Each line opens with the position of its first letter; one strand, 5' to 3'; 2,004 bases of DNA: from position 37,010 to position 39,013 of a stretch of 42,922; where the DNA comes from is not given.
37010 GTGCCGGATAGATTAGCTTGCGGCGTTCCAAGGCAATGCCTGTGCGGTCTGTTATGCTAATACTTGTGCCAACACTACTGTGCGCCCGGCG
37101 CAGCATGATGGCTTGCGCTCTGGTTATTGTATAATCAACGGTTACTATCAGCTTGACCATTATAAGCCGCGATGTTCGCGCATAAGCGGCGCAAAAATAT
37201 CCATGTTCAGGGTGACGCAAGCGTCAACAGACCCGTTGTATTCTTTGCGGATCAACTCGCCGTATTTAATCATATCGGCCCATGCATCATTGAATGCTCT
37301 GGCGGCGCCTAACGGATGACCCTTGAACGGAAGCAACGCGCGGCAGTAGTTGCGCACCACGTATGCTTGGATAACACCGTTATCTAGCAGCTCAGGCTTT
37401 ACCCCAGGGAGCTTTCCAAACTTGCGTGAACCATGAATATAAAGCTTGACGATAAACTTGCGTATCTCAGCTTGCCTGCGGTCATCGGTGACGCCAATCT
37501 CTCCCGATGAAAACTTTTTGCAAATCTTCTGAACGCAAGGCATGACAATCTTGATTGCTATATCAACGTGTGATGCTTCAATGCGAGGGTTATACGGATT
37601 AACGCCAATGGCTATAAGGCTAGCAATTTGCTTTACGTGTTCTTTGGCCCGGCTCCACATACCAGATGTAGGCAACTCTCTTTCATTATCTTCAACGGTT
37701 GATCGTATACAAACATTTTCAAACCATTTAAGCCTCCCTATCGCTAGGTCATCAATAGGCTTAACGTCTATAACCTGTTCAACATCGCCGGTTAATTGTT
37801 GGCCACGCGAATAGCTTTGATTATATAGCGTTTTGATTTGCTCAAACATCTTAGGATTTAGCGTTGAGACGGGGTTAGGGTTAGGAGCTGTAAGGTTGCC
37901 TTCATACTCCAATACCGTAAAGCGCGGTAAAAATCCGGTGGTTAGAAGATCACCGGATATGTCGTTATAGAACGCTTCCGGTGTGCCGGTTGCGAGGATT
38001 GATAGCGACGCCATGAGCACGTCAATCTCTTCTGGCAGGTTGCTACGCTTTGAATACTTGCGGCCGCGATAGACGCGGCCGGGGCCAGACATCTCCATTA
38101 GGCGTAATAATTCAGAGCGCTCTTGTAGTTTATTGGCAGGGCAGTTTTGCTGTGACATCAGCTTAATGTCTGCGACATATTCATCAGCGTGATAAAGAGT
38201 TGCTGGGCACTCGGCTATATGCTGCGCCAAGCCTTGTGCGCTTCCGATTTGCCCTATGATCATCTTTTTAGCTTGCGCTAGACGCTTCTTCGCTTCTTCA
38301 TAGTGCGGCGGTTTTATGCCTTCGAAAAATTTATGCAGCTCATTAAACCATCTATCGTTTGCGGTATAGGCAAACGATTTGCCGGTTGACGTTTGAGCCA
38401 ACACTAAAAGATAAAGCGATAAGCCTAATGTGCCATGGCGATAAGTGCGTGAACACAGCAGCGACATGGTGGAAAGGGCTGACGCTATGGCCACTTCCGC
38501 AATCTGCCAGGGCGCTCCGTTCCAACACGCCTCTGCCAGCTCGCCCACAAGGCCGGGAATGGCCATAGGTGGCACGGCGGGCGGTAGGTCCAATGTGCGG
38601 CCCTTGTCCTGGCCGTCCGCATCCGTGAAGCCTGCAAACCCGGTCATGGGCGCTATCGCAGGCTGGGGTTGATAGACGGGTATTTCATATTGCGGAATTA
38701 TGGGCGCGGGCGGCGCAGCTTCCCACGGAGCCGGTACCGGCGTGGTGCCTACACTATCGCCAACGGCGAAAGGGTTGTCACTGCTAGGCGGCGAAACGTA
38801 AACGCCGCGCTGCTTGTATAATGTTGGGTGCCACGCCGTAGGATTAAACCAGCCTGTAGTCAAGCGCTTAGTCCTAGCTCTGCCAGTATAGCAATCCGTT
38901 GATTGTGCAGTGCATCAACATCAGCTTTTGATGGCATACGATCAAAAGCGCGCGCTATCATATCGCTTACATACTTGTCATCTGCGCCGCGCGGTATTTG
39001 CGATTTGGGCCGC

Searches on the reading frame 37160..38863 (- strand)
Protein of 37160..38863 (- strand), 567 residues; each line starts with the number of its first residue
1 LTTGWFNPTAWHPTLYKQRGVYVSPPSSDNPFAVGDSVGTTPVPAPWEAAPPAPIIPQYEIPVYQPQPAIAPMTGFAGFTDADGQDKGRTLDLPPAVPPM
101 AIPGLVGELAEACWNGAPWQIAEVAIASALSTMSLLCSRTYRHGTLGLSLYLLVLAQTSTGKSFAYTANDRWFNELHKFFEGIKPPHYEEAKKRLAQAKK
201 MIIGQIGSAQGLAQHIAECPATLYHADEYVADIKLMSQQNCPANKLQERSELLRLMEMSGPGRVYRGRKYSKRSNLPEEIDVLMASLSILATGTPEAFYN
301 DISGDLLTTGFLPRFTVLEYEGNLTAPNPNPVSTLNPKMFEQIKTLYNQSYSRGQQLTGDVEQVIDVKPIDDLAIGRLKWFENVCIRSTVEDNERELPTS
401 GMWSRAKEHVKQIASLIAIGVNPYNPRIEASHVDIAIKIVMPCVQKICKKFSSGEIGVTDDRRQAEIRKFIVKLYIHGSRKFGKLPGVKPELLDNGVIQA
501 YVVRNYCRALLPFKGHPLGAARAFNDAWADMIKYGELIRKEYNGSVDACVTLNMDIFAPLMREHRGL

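Call 10: search_protein_families(library=pfam, proteins=[window:37160-38863:-], max_evalue=0.01)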
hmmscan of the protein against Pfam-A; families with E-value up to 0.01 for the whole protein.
window:37160-38863:- (567 aa): 1 family
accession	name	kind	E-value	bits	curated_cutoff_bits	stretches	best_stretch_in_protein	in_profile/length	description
PF13148.11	DUF3987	-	1.6e-07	31.3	27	1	279-446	190-357/364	Protein of unknown function (DUF3987)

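Call 11: search_protein_families(library=phrogs, proteins=[window:37160-38863:-], max_evalue=0.001)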
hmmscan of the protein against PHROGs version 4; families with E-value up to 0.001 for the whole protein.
window:37160-38863:- (567 aa): 3 families
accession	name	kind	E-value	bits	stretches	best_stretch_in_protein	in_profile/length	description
phrog_3022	-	DNA, RNA and nucleotide metabolism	1.1e-65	223.5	1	101-542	357-772/788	DNA primase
phrog_10514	-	DNA, RNA and nucleotide metabolism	1.4e-09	37.8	1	265-440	479-660/750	DNA primase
phrog_2373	-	DNA, RNA and nucleotide metabolism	0.00018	21.3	0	399-517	376-481/515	DNA helicase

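Call 12: search_dna_similar(query=window:37160-38863:-, collection=phages, mode=protein, max_rows=30)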
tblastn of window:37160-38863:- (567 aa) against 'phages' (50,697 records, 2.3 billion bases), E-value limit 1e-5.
Records with a match: 289; places in all: 292; records where one place covers at least 80% of the query: 79.
Best place of each record, by identity: <60% 289.
By first word of the organism name: Pseudomonas 92; Escherichia 43; Stenotrophomonas 23; Vibrio 23; Xanthomonas 18; Rhizobium 13; Sphingomonas 10; Enterobacteria 9; Acinetobacter 9; Achromobacter 8; and 20 more.
By host as written in the record: Pseudomonas aeruginosa 33; - 17; Escherichia coli 17; Stenotrophomonas maltophilia 15; Pseudomonas aeruginosa PAO1 11; Escherichia coli K-12 8; Pseudomonas syringae 8; Rhodobacter capsulatus YW1 7; and 93 more.
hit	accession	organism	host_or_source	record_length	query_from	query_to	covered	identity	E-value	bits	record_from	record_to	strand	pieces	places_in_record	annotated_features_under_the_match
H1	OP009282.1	Rhodobacter phage RcMotherGoose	Rhodobacter capsulatus YW1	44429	103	551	79%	28.7%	1e-29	130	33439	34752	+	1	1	DNA helicase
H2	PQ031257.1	Brenneria phage vb_Bg_BREN6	Brenneria goodwinii FRB 141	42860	91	557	82%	27.3%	2e-29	129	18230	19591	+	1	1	DNA primase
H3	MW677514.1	Rhodobacter phage RcHartney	Rhodobacter capsulatus YW1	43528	103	551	79%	28.3%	3e-29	129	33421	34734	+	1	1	37: DNA helicase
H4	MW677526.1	Rhodobacter phage RcThunderbird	Rhodobacter capsulatus YW1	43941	103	551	79%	28.1%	4e-29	129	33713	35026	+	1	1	37: DNA helicase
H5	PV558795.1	Variovorax phage VPv64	Variovorax paradoxus DSM 645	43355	92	540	79%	27.6%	7e-27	122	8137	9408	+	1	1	record has no annotation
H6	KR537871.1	Stenotrophomonas phage vB_SmaS-DLP_2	Stenotrophomonas maltophilia D1585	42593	103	557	80%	27.2%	1e-32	139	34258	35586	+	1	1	replicative primase helicase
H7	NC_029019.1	Stenotrophomonas phage vB_SmaS-DLP_2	Stenotrophomonas maltophilia D1585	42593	103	557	80%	27.2%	1e-32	139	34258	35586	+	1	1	DNA primase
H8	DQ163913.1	Pseudomonas phage 73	-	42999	103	557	80%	26.9%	9e-32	137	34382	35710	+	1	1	record has no annotation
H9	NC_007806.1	Pseudomonas phage 73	Pseudomonas aeruginosa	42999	103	557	80%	26.9%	9e-32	137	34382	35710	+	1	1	DNA primase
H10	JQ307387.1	Pseudomonas phage vB_Pae-Kakheti25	Pseudomonas aeruginosa PA25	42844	103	557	80%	26.9%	1e-31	136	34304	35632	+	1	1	replicative primase/helicase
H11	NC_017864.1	Pseudomonas phage vB_Pae-Kakheti25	Pseudomonas aeruginosa PA25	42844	103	557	80%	26.9%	1e-31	136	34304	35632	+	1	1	DNA primase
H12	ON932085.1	Xanthomonas phage vB_Xar_IVIA-DoCa11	Xanthomonas arboricola pv. juglandis ...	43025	103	557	80%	26.9%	1e-31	136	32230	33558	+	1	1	replicative primase/helicase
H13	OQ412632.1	Pseudomonas phage PSA-KC1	Pseudomonas aeruginosa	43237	103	557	80%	26.9%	1e-31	136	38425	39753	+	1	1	DNA primase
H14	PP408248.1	Pseudomonas phage vB_Pa-PAC1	Pseudomonas aeruginosa PAO1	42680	103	557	80%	26.9%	2e-31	136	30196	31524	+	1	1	DNA primase/helicase | hypothetical protein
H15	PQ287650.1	Pseudomonas phage HHBS29_1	Pseudomonas aeruginosa BWKH29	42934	103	557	80%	26.9%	2e-31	136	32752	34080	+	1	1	DNA primase | hypothetical protein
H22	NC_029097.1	Rhodobacter phage RcTitan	Rhodobacter capsulatus YW1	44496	103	537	77%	28.1%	8e-29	128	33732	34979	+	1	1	DNA primase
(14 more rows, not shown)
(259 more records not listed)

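Call 13: find_related_loci(query=window:37160-38863:-, collection=viral_contigs, flank=6000)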
Query window:37160-38863:- (567 aa) in viral_contigs; peptide patterns used: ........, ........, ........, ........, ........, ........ (x = any residue, [..] = any of these).
1 stretches matched a pattern, but none encodes a relative of the query by tblastn (E <= 1e-3).

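Call 14: find_homologous_proteins(query=window:37160-38863:-, max_evalue=1e-10)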
Query window:37160-38863:- (567 aa): 38 proteins with E <= 1e-10 among 8000 candidates.
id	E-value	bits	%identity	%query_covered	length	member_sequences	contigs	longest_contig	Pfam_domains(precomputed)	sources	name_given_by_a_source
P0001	0.0e+0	1320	100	100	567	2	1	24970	PF13148.12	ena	-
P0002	1.2e-186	640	55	98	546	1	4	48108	-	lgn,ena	-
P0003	4.5e-179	615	56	86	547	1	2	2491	PF13148.12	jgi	jgi:hypothetical protein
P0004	8.0e-178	611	51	99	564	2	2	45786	PF13148.12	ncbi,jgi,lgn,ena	jgi:hypothetical protein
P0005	1.0e-173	597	57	80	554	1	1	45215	PF13148.12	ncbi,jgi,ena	jgi:hypothetical protein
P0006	1.7e-173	597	52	99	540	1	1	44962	PF13148.12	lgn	-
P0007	1.9e-172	593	58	84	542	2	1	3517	PF13148.12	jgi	jgi:hypothetical protein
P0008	1.8e-170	587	49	98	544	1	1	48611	PF13148.12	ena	-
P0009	2.2e-164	566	59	81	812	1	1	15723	PF22763.2,PF13148.12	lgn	-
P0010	9.7e-163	561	57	83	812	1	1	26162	PF22763.2,PF13148.12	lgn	-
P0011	5.8e-160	552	53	90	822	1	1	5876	PF22763.2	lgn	-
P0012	9.3e-159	548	52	91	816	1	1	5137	PF22763.2,PF13148.12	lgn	-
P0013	3.6e-157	543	54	84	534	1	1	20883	-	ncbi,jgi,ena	jgi:hypothetical protein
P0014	4.4e-155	536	50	89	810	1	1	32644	PF22763.2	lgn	-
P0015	9.8e-152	525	52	90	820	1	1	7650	PF13148.12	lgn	-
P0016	1.5e-147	511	52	80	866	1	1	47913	PF22763.2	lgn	-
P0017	2.4e-145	504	51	81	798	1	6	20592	PF22763.2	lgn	-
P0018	1.8e-144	501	49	89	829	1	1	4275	PF22763.2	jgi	jgi:NrS-1 polymerase HBD domain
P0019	5.4e-144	499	47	95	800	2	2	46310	PF22763.2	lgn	-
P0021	5.7e-141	489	52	81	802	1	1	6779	PF22763.2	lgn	-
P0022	8.5e-140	485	47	98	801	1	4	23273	PF22763.2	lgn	-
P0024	6.4e-139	482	45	90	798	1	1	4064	PF22763.2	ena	-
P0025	3.3e-138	480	48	89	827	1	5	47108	PF22763.2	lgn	-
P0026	5.3e-138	479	47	90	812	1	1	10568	PF22763.2,PF13148.12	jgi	jgi:hypothetical protein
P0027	1.3e-136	475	51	81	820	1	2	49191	PF22763.2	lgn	-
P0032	4.5e-116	407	45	79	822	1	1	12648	PF22763.2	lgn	-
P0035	6.8e-94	334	39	80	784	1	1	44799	PF22763.2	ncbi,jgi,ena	jgi:hypothetical protein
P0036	8.1e-92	327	39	79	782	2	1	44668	PF22763.2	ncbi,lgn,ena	-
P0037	6.9e-20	89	25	79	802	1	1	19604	PF22763.2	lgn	-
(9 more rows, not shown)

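Call 16: find_encoding_contigs(protein=P0002, flank=6000, max_places=2)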
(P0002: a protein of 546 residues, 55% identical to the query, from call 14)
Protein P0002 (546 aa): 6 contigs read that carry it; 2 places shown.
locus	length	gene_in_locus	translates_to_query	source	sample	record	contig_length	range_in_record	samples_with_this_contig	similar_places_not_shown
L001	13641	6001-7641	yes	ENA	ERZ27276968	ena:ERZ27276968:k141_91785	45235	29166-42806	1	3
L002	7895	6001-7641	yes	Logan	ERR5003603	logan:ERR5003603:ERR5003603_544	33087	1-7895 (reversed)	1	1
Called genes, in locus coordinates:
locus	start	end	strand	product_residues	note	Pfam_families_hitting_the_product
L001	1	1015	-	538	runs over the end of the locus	PF00270:DEAD, PF04851:ResIII, PF00271:Helicase_C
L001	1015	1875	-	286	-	-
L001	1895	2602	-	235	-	-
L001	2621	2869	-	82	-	-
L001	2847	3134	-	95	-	PF22253:DUF6948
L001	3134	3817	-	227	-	PF13479:AAA_24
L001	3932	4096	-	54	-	-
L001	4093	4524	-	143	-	PF23791:DUF7173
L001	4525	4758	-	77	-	-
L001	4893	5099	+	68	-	-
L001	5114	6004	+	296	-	PF22763:NrS1-1_pol-like_HBD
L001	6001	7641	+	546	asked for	-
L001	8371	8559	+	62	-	-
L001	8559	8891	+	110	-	-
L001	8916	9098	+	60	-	-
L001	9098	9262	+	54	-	-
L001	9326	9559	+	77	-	-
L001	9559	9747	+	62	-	-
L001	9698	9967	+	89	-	-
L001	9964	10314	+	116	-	-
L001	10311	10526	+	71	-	-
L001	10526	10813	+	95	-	-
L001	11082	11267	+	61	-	-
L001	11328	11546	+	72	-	-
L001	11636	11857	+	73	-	-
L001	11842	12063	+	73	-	-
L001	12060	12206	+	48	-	-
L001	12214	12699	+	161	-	PF08774:VRR_NUC (weak)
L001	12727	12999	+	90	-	-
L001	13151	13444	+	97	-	-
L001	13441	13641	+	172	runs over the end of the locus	-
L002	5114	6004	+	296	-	PF22763:NrS1-1_pol-like_HBD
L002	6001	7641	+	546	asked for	-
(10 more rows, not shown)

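Call 17: find_encoding_contigs(protein=P0004, flank=6000, max_places=2)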
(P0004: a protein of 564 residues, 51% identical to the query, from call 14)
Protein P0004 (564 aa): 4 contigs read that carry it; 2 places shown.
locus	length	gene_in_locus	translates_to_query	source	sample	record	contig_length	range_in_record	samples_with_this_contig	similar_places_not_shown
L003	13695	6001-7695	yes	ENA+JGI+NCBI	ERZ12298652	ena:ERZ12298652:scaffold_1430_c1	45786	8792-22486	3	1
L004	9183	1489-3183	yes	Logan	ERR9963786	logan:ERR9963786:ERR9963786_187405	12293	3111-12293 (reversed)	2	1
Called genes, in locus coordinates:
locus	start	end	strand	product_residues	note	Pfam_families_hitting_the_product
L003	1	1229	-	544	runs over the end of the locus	PF00270:DEAD, PF04851:ResIII, PF00271:Helicase_C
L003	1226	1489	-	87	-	PF11753:DUF3310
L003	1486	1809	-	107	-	-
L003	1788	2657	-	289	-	-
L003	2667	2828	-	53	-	-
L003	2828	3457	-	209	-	-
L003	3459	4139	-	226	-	PF13479:AAA_24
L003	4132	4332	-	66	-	-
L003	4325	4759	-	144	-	PF23791:DUF7173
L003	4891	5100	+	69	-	-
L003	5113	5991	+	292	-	PF22763:NrS1-1_pol-like_HBD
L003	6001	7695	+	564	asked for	PF13148:DUF3987 (weak)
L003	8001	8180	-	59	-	-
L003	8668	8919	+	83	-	-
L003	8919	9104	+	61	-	-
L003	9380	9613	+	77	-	-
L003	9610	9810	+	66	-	-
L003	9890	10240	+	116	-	-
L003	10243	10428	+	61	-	-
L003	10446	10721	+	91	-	-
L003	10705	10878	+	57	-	-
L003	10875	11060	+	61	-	-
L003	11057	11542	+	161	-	-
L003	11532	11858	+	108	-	-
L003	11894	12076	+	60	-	-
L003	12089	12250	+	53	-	PF04964:Flp_Fap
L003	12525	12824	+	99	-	-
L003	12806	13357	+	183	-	-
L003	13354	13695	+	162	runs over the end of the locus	-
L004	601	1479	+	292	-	PF22763:NrS1-1_pol-like_HBD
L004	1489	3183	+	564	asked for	PF13148:DUF3987 (weak)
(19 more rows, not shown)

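Call 18: find_encoding_contigs(protein=P0005, flank=6000, max_places=1)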
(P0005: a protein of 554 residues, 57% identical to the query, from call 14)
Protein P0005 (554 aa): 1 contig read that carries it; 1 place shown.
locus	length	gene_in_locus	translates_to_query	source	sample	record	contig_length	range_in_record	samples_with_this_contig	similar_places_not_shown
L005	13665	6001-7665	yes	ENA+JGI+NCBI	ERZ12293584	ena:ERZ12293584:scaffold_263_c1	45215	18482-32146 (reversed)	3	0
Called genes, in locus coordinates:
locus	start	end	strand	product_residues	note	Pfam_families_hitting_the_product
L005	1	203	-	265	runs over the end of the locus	-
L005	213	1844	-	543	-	PF00270:DEAD, PF04851:ResIII, PF00271:Helicase_C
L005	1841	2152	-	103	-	-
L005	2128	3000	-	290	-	-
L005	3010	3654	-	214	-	-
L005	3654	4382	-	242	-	PF13479:AAA_24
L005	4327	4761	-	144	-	PF23791:DUF7173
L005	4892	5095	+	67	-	-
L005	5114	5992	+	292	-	PF22763:NrS1-1_pol-like_HBD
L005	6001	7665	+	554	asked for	PF13148:DUF3987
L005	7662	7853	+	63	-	-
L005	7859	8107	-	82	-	-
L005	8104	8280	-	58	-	-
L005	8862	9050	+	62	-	-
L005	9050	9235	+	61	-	-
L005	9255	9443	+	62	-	-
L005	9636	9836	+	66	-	-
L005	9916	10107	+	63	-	-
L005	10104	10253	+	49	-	-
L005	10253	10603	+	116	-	-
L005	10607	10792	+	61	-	-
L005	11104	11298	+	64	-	-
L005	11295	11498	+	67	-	-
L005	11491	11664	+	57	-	-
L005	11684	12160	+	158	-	-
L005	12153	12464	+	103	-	-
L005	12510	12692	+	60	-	-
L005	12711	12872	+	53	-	PF04964:Flp_Fap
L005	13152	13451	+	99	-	-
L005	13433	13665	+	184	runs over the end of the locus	-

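Call 22: find_related_loci(query=A1, collection=genome_contigs, flank=5000)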
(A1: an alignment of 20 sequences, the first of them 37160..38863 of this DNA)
Query A1 (567 aa) in genome_contigs; peptide patterns used: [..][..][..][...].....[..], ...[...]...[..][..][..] (x = any residue, [..] = any of these).
41 stretches matched a pattern; 1 encode a relative of the query (tblastn E <= 1e-3); 1 distinct loci.
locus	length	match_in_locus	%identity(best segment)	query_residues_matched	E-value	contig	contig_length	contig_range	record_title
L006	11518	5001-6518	45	2-564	8e-141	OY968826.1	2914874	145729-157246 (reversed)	MAG: uncultured Alphaproteobacteria bacterium isolate MFD01476.bin.1.74 genome assembly, chromosome: 1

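Call 23: find_related_loci(query=A1, collection=viral_contigs, flank=5000)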
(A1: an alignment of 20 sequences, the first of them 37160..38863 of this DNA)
Query A1 (567 aa) in viral_contigs; peptide patterns used: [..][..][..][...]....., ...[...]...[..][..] (x = any residue, [..] = any of these).
34 stretches matched a pattern; 10 encode a relative of the query (tblastn E <= 1e-3); 10 distinct loci.
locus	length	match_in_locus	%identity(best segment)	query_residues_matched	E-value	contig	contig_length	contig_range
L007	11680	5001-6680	51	1-566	2e-167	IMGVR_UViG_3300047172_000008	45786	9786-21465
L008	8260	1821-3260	54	86-563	8e-165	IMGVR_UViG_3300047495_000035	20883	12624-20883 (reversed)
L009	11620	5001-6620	47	6-544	5e-146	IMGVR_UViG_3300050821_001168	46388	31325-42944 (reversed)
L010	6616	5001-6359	39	87-542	2e-101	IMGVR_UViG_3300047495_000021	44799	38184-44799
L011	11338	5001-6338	39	95-542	1e-93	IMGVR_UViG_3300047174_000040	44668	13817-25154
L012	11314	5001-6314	25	95-538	5e-32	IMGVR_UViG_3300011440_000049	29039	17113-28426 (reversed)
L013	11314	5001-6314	25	95-538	5e-32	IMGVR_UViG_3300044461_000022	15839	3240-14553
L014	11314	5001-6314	25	95-538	5e-32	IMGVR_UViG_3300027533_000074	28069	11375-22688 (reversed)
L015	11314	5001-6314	25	95-538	5e-32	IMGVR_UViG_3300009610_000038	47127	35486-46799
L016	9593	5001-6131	26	104-507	2e-26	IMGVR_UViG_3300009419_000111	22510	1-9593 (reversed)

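Call 24: find_related_loci(query=A1, collection=metagenome_contigs, flank=5000)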
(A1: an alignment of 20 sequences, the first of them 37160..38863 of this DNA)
Query A1 (567 aa) in metagenome_contigs; peptide patterns used: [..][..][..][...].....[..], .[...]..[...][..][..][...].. (x = any residue, [..] = any of these).
70 stretches matched a pattern; 4 encode a relative of the query (tblastn E <= 1e-3); 4 distinct loci.
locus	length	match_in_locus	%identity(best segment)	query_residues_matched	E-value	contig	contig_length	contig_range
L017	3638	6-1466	45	47-556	1e-153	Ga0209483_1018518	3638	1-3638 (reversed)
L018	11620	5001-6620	47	6-544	1e-146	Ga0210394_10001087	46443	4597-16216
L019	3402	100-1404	43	101-537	5e-112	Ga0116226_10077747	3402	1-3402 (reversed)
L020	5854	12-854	36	286-557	2e-41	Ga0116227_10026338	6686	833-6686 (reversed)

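Call 25: find_encoding_contigs(protein=P0006, flank=5000, max_places=1)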
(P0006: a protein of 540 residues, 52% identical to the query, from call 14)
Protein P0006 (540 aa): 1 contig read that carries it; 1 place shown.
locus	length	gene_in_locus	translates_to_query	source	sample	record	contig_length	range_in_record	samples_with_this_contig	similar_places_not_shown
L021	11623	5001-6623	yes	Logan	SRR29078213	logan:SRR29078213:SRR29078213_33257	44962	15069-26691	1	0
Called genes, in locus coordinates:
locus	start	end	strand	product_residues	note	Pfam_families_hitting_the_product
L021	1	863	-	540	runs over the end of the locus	PF00270:DEAD, PF04851:ResIII, PF00271:Helicase_C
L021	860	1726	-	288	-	-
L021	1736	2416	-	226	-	PF05037:DUF669 (weak)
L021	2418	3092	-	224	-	PF13479:AAA_24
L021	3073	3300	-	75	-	-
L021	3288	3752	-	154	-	PF23791:DUF7173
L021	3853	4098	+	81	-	-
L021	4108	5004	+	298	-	PF22763:NrS1-1_pol-like_HBD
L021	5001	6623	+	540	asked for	PF13148:DUF3987 (faint)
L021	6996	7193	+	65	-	-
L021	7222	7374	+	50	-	-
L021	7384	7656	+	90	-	-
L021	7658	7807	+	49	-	-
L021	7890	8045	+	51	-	-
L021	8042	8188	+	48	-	-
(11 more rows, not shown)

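Call 26: find_encoding_contigs(protein=P0008, flank=5000, max_places=1)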
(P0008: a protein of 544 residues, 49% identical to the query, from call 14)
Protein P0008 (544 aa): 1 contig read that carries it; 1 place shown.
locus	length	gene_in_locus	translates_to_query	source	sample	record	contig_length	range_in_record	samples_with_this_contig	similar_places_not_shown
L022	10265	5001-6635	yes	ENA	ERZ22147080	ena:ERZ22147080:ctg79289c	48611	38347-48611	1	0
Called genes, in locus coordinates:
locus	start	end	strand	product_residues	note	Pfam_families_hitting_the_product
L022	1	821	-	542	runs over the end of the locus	PF00270:DEAD, PF04851:ResIII, PF00271:Helicase_C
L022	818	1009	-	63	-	-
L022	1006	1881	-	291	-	-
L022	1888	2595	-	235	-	PF05037:DUF669 (weak)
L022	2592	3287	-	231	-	PF13479:AAA_24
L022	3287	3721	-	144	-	PF23791:DUF7173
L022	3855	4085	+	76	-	-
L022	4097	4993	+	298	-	PF22763:NrS1-1_pol-like_HBD (weak)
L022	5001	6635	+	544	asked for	PF13148:DUF3987 (faint)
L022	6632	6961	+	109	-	PF23858:DUF7220 (weak)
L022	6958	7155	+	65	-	-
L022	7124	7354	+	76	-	-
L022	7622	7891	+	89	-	-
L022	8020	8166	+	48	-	-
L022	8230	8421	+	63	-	-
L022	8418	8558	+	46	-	-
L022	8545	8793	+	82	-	-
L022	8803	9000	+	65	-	-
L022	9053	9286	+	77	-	-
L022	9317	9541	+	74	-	-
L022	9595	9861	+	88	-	-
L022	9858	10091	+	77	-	-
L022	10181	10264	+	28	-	?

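Call 27: find_encoding_contigs(protein=P0016, flank=5000, max_places=1)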
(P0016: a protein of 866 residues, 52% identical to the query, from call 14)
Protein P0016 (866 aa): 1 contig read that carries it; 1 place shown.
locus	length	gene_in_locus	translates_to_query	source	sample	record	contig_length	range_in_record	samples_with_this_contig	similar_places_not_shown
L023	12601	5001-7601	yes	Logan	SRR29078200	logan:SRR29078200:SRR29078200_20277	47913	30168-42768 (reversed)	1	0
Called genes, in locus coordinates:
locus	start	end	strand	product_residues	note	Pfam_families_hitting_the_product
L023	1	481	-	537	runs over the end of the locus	PF00270:DEAD, PF04851:ResIII, PF00271:Helicase_C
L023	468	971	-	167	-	PF13392:HNH_3, PF00847:AP2 (weak)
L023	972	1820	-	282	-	-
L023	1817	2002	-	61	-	PF07866:DUF1653 (weak)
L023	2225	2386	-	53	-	-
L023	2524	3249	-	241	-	PF05037:DUF669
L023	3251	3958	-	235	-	PF13479:AAA_24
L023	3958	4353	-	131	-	PF23791:DUF7173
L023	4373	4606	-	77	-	-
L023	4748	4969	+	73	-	-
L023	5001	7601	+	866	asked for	PF22763:NrS1-1_pol-like_HBD (weak)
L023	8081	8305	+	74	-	-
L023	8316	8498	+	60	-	-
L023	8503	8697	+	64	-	PF24448:T4_y05I_C (weak)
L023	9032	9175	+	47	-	-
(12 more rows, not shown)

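Call 28: find_encoding_contigs(protein=P0019, flank=5000, max_places=1)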
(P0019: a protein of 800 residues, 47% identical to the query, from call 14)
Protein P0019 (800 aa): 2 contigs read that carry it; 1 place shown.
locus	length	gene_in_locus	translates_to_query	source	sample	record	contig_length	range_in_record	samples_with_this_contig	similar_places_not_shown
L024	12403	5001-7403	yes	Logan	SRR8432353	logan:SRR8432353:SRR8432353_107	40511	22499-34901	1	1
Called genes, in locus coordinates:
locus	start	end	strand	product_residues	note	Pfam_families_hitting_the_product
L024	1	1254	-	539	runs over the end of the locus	PF00270:DEAD, PF04851:ResIII, PF00271:Helicase_C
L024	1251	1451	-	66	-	-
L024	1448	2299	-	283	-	-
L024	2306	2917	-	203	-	PF05037:DUF669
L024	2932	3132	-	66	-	-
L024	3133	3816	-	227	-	PF13479:AAA_24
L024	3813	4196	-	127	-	PF23791:DUF7173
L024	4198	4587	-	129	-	-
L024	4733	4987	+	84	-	-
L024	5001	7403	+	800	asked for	PF22763:NrS1-1_pol-like_HBD (weak)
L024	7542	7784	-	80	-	-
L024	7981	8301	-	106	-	-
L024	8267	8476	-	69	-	-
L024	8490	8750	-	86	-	-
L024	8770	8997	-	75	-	-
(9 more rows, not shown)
